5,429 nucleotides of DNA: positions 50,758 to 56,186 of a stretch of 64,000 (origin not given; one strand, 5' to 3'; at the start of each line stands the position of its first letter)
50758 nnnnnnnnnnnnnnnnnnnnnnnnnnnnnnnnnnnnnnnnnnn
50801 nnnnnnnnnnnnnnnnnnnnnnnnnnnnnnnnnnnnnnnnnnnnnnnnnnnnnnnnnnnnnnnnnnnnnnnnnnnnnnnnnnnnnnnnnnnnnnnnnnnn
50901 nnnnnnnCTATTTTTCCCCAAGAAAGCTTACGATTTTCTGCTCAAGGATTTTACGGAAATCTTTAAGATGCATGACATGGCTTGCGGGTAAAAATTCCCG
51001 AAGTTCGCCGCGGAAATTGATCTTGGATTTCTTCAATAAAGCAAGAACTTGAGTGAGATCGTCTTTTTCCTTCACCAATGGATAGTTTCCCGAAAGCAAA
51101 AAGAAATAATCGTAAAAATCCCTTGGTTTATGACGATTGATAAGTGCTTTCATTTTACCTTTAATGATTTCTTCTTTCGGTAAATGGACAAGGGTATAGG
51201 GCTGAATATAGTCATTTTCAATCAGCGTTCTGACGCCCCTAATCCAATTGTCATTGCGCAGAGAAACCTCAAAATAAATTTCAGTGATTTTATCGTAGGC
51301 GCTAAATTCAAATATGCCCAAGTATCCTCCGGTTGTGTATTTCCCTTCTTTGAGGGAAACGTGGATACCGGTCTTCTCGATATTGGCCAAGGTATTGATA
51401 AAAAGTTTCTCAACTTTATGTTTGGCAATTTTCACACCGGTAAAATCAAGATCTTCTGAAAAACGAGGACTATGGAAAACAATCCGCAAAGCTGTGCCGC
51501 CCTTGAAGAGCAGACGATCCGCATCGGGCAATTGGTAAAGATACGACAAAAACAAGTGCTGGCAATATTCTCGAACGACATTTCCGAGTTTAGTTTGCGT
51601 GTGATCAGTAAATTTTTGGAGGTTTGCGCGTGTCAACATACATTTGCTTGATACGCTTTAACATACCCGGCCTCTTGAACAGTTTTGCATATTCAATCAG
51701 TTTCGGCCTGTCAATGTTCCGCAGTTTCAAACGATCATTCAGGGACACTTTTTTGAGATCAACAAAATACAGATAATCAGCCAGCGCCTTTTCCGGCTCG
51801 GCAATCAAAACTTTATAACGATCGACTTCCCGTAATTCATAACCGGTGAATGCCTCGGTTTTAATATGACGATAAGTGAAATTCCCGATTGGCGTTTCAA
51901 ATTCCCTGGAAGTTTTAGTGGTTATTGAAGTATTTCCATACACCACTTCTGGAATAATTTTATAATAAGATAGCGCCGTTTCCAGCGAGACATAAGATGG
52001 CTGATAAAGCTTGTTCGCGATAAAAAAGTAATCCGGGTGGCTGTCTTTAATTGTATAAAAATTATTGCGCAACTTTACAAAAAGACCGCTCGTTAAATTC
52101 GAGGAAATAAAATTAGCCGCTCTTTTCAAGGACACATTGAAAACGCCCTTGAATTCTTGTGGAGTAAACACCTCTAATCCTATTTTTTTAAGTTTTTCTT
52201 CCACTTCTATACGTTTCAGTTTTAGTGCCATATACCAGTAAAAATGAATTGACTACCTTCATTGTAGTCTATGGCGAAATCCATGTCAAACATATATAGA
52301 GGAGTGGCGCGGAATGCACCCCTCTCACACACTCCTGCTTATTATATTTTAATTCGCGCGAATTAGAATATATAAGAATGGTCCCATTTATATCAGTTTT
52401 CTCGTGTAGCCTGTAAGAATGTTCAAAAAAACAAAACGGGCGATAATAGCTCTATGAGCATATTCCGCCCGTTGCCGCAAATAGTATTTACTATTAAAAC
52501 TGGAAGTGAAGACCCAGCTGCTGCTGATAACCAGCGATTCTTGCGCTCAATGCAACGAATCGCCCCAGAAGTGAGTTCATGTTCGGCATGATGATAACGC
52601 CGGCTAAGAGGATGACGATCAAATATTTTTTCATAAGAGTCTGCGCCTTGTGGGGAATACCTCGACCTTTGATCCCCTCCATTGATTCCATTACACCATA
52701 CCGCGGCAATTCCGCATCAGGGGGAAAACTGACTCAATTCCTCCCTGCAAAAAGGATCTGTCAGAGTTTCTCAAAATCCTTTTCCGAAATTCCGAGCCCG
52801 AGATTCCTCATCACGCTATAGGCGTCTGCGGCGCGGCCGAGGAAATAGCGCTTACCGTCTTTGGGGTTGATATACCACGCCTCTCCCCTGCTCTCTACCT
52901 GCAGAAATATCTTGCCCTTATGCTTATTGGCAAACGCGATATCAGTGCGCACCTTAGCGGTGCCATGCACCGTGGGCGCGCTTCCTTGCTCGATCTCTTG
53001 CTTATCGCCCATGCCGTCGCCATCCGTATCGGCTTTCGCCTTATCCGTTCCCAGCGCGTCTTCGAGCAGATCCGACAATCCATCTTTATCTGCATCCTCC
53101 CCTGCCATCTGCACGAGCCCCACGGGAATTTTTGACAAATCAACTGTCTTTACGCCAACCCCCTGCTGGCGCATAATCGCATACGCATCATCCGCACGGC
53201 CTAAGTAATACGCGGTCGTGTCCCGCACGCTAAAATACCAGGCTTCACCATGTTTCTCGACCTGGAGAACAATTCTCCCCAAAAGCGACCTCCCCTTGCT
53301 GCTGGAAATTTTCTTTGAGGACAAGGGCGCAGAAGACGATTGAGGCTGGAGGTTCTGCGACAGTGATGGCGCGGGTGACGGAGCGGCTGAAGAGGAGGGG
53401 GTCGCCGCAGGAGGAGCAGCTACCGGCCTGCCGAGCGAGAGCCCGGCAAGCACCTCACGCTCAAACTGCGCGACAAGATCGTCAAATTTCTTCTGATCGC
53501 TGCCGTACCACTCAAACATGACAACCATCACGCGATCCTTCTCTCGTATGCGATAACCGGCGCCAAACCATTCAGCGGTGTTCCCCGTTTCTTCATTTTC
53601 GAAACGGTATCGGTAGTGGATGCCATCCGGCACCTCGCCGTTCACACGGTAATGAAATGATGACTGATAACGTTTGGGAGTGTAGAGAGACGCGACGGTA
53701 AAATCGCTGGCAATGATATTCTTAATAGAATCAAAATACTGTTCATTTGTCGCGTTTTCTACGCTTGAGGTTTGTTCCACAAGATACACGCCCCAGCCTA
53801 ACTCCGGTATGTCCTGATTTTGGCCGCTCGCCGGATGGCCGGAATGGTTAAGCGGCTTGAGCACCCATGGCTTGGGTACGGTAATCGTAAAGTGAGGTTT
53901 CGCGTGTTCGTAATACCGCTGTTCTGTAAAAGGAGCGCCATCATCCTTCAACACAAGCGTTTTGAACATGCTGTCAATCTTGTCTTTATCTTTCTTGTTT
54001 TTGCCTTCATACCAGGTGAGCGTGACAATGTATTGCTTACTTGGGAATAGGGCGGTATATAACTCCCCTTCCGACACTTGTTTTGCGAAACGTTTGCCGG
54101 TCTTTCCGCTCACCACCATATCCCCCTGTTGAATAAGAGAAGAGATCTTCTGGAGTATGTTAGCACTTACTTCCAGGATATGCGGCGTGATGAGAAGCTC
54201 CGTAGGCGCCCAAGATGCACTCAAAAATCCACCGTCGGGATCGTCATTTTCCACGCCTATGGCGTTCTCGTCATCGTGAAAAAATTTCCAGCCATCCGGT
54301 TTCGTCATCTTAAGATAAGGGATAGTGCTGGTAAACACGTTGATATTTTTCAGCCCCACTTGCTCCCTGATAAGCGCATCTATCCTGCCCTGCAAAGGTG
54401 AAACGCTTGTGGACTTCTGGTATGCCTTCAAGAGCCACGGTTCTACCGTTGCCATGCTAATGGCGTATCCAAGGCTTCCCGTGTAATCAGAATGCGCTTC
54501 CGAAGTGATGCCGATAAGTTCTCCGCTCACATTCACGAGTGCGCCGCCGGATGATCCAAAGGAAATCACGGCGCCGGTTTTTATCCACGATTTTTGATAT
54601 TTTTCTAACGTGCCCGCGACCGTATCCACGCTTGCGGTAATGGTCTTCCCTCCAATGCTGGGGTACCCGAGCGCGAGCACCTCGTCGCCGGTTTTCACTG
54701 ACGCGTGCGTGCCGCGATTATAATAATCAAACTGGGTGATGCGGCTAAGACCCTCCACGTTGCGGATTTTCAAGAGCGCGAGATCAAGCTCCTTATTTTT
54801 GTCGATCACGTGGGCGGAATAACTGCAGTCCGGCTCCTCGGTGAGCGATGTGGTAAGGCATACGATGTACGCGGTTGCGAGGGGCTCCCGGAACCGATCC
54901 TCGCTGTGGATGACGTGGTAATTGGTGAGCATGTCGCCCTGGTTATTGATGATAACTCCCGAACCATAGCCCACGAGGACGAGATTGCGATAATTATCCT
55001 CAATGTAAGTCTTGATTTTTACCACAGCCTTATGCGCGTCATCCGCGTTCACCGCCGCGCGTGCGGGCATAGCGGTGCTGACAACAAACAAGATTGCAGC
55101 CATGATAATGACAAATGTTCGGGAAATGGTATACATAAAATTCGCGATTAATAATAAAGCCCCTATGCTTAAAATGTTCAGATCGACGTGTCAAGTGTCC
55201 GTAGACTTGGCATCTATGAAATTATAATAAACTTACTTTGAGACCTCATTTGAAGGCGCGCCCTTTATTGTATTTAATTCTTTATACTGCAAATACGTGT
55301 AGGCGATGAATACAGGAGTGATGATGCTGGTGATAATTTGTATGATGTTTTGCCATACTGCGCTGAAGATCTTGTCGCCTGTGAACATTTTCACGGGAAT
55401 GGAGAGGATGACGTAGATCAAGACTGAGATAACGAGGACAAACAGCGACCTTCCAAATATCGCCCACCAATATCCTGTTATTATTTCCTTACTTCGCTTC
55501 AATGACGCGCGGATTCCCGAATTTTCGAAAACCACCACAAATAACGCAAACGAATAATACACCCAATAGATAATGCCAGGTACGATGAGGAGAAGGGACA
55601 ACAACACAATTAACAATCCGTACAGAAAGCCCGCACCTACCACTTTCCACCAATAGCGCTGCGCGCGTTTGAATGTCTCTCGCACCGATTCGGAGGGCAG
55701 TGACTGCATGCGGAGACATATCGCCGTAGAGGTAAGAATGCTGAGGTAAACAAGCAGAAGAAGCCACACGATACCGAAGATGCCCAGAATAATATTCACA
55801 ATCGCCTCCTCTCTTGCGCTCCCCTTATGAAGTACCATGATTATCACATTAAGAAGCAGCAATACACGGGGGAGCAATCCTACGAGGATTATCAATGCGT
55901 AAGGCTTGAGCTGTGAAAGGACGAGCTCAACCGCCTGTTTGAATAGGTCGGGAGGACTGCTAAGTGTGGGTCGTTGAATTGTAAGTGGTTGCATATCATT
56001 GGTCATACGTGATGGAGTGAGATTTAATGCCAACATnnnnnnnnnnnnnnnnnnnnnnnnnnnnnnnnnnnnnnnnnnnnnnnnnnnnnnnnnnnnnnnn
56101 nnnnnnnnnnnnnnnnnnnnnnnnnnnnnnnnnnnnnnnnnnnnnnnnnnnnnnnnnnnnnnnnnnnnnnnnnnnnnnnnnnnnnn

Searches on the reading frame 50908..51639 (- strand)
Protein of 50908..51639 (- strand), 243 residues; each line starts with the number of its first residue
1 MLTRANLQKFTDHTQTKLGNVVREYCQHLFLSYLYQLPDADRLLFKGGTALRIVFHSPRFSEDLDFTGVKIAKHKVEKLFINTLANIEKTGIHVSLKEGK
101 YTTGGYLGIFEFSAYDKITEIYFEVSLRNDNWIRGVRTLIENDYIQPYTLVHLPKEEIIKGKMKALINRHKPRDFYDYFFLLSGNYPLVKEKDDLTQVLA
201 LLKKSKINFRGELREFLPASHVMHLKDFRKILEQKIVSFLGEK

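Call 42: search_protein_families(library=pfam, proteins=[window:50908-51639:-], max_evalue=0.001)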
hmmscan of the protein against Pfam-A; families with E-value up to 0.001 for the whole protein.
window:50908-51639:- (243 aa): 1 family
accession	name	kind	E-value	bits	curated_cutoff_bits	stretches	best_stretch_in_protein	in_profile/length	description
PF08843.17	AbiEii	-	3.3e-21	76.7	22.5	1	31-198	3-181/238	Nucleotidyl transferase AbiEii toxin, Type IV TA system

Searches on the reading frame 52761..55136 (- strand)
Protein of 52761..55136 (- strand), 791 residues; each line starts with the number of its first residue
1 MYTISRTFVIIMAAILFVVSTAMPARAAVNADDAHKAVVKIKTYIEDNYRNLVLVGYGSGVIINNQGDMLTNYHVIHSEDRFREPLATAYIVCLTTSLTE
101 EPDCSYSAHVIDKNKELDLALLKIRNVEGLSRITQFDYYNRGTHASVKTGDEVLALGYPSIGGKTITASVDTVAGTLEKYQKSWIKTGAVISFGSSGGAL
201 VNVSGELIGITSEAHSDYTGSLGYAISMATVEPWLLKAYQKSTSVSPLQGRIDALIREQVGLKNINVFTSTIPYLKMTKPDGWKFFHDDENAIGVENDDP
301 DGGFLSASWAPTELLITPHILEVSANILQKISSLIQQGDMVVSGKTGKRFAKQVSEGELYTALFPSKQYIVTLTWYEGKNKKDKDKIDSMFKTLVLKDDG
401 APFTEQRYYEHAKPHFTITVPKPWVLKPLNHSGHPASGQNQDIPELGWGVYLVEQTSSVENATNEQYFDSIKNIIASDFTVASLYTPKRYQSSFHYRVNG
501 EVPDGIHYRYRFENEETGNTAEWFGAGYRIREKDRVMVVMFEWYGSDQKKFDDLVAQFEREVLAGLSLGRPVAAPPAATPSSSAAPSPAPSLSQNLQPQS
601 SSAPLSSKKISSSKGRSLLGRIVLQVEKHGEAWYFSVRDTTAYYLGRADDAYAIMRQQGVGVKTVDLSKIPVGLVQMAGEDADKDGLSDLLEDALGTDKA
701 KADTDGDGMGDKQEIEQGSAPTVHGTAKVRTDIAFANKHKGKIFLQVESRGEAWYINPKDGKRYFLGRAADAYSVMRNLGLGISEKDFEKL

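Call 42: search_protein_families(library=pfam, proteins=[window:52761-55136:-], max_evalue=0.001)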
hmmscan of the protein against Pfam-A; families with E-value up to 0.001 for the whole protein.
window:52761-55136:- (791 aa): 2 families
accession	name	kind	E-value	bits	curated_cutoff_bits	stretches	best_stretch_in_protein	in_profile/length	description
PF13365.12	Trypsin_2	-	1.3e-20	75.1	27.6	1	58-210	1-144/144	Trypsin-like peptidase domain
PF00089.32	Trypsin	-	1.7e-09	38.2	20.6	1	59-235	28-220/220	Trypsin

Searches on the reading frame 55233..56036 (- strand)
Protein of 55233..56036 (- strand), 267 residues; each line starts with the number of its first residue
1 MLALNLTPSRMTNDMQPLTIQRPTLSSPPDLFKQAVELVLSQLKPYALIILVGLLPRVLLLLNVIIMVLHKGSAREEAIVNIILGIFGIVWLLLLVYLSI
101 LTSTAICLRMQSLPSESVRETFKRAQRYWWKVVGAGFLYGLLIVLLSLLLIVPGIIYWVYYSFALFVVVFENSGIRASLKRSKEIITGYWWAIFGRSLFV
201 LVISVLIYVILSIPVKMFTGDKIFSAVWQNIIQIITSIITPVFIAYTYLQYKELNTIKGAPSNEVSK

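Call 42: search_protein_families(library=pfam, proteins=[window:55233-56036:-], max_evalue=0.001)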
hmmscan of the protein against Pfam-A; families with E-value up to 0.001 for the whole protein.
window:55233-56036:- (267 aa): 1 family
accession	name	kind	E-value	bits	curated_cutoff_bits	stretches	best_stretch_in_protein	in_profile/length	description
PF06790.16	UPF0259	-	1.1e-05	25.9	31.4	1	136-240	137-239/248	Uncharacterised protein family (UPF0259)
